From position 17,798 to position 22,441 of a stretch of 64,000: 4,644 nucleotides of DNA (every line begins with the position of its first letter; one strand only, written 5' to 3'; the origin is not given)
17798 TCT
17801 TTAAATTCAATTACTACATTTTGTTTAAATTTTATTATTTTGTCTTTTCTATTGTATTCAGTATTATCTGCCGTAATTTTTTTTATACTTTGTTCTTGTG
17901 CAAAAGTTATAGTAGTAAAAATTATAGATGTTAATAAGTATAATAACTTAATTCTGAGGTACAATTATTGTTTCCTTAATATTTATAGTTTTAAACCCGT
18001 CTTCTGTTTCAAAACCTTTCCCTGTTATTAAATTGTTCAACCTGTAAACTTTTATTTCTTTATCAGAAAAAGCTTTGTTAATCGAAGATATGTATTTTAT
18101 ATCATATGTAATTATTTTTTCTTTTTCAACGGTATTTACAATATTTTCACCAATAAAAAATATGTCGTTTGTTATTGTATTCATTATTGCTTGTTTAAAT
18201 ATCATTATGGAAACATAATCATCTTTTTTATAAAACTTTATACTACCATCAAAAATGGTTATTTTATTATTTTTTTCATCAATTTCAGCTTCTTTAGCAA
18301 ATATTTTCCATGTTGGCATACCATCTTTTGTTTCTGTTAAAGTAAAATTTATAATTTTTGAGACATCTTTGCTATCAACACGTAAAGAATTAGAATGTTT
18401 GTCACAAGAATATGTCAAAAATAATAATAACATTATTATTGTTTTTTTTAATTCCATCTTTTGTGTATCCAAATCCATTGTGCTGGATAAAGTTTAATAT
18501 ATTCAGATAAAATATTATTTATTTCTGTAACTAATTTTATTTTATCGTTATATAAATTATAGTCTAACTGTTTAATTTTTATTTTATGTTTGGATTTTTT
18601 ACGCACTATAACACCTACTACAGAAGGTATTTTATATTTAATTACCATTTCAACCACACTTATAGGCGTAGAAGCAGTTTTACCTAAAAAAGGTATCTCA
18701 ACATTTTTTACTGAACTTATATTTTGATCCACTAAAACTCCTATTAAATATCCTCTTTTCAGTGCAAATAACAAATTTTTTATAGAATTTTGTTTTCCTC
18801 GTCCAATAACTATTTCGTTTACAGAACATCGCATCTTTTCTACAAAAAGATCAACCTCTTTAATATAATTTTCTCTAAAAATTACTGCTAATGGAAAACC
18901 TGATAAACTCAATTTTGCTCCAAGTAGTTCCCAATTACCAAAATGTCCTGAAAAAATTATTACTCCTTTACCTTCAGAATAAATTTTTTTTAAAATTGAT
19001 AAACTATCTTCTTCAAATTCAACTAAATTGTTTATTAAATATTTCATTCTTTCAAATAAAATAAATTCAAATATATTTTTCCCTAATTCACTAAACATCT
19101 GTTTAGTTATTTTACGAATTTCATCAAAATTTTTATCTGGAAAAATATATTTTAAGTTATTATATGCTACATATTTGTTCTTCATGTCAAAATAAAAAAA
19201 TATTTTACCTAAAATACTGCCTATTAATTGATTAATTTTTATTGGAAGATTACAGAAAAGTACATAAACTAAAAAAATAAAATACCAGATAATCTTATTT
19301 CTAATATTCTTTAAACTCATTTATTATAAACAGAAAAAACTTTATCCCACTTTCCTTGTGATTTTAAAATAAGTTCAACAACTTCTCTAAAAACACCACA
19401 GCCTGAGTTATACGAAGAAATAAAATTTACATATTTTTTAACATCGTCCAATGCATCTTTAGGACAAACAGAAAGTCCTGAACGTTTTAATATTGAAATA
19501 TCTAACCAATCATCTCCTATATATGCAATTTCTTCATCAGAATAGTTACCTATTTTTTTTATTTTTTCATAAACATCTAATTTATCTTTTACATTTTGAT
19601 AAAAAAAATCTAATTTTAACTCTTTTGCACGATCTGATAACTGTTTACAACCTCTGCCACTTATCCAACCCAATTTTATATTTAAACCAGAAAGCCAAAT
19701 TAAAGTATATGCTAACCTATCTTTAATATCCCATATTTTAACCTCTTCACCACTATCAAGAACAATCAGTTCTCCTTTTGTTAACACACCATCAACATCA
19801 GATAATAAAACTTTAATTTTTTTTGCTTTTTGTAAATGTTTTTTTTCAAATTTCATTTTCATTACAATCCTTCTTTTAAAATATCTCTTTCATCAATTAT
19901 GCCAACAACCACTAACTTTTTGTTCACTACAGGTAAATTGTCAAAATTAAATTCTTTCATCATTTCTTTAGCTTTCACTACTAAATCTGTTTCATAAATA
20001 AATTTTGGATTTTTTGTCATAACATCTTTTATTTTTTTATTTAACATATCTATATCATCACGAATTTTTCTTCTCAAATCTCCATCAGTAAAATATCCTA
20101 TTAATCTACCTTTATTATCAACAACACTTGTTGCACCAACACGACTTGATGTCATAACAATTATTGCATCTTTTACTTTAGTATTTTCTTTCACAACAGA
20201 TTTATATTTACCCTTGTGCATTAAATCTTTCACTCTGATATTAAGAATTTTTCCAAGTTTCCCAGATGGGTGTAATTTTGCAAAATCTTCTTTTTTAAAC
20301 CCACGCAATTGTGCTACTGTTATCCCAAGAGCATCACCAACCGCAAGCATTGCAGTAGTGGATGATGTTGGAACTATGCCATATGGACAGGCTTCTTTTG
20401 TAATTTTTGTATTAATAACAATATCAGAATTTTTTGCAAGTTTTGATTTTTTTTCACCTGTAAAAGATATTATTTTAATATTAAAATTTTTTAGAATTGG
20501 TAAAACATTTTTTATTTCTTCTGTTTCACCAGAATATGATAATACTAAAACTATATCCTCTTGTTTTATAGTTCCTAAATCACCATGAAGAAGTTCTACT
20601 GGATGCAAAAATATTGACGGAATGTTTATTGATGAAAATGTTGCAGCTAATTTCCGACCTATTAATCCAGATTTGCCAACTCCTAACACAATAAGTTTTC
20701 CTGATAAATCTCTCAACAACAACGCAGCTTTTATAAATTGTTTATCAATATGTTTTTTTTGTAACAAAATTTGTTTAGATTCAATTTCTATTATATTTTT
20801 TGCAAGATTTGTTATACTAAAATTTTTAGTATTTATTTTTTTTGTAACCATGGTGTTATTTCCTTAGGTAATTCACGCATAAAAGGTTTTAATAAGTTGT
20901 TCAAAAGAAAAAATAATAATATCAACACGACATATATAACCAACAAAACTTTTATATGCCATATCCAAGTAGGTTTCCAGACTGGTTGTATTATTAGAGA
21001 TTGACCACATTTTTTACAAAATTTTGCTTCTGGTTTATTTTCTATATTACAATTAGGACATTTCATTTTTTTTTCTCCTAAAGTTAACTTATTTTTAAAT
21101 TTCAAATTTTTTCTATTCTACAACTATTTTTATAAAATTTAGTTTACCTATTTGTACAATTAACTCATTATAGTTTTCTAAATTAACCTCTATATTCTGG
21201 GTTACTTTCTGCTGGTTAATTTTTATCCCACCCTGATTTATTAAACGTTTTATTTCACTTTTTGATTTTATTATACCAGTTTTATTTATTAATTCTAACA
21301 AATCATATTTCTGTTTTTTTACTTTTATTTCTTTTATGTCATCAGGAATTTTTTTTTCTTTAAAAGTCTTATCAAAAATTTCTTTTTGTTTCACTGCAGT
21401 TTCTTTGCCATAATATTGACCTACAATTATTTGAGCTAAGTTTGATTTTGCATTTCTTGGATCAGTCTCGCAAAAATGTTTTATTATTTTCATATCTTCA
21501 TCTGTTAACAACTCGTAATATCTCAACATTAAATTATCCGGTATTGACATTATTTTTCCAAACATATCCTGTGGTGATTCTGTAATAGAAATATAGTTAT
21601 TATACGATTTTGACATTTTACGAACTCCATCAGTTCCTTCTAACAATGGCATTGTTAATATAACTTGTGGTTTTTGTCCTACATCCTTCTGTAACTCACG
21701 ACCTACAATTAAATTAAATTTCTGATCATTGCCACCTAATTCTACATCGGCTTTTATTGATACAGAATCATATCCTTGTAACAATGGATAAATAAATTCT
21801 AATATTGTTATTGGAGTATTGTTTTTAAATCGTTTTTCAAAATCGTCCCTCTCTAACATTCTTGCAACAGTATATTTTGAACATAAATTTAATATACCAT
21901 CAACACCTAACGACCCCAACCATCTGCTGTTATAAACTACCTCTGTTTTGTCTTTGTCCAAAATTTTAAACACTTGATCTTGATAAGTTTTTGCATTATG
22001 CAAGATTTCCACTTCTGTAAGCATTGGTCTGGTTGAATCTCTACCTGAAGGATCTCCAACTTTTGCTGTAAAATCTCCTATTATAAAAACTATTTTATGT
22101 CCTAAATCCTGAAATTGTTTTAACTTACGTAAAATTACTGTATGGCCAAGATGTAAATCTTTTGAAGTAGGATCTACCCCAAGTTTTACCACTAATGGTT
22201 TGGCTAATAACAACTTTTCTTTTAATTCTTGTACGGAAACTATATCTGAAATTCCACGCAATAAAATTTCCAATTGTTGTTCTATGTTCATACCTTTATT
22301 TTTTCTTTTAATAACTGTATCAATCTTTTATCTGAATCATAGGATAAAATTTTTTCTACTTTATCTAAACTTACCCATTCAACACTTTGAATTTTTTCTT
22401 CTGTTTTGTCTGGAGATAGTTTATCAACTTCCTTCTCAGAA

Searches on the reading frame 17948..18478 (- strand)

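Call 64: search_protein_families(library=pfam, proteins=[window:17948-18478:-], max_evalue=0.0001)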
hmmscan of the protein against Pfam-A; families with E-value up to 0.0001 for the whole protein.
window:17948-18478:- (176 aa): 1 family
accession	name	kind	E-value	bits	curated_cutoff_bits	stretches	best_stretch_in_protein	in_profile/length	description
PF06835.18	LptC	-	9.9e-12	45.3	21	1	19-169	13-168/175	Lipopolysaccharide-assembly, LptC-related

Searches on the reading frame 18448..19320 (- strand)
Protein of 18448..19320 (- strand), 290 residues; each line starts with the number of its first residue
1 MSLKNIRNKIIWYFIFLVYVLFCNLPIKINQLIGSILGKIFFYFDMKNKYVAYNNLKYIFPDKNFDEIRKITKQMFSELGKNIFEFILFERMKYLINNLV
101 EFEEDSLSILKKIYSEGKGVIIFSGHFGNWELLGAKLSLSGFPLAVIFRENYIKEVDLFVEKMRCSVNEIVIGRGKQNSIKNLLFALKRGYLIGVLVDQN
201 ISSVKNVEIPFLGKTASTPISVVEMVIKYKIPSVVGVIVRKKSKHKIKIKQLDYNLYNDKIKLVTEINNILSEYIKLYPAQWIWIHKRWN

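Call 64: search_protein_families(library=pfam, proteins=[window:18448-19320:-], max_evalue=0.0001)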
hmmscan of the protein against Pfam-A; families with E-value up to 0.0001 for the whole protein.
window:18448-19320:- (290 aa): 1 family
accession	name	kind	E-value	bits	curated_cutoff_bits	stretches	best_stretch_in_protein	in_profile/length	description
PF03279.18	Lip_A_acyltrans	-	3.9e-44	151.5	22.3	1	7-289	12-293/295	Bacterial lipid A biosynthesis acyltransferase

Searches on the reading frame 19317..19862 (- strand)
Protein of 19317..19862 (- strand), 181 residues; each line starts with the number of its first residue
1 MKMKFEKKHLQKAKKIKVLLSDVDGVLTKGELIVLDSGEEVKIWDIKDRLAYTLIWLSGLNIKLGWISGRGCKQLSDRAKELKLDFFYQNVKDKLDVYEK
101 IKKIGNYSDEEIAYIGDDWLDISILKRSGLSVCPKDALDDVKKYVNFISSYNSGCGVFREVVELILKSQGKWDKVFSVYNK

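Call 64: search_protein_families(library=pfam, proteins=[window:19317-19862:-], max_evalue=0.0001)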
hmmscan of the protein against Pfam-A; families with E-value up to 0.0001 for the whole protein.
window:19317-19862:- (181 aa): 1 family
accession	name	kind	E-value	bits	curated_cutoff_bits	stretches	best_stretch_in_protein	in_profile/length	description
PF08282.18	Hydrolase_3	-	1.1e-08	35.5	20.9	1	92-159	186-253/255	haloacid dehalogenase-like hydrolase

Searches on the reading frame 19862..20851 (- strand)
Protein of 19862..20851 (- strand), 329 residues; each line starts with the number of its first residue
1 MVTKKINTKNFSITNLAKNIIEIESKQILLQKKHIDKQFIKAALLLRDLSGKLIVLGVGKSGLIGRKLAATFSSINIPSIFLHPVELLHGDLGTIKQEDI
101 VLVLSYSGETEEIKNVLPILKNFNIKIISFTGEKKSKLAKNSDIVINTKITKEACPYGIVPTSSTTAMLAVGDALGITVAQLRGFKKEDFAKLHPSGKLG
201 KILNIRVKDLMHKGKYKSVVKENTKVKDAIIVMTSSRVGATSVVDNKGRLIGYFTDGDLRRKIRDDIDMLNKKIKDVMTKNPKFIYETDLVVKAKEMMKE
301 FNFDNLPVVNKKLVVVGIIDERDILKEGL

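Call 64: search_protein_families(library=pfam, proteins=[window:19862-20851:-], max_evalue=0.0001)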
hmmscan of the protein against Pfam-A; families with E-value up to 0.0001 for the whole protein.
window:19862-20851:- (329 aa): 2 families
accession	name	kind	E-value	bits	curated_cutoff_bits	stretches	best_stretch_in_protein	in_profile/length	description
PF01380.27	SIS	-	1.6e-25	89.9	25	1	51-176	6-129/131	SIS domain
PF00571.33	CBS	-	3.7e-21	75.6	24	2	274-327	1-54/57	CBS domain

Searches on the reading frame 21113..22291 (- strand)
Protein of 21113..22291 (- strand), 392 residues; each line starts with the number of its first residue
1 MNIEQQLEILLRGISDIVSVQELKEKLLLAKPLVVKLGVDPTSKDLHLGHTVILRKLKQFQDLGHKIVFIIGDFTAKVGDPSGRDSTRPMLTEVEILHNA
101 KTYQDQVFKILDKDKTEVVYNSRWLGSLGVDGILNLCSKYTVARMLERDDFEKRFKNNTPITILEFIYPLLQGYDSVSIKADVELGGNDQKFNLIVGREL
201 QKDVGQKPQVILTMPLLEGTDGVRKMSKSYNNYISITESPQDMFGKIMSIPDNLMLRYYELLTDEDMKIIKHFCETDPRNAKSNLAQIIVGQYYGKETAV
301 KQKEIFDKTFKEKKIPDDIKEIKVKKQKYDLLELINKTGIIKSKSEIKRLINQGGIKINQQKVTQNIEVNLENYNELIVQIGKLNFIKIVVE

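Call 33: search_protein_families(library=pfam, proteins=[window:21113-22291:-], max_evalue=0.00001)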
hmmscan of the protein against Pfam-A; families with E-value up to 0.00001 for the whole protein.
window:21113-22291:- (392 aa): 3 families
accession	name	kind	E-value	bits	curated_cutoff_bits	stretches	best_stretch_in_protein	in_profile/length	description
PF00579.31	tRNA-synt_1b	-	9.5e-81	271.8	21.1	1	31-311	4-292/292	tRNA synthetases class I (W and Y)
PF01479.30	S4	-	5.4e-07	29.7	22.8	1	334-370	6-43/48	S4 domain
PF22421.1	SYY_C-terminal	-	1.1e-06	28.9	27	1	316-372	6-61/83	Tyrosine--tRNA ligase SYY-like C-terminal domain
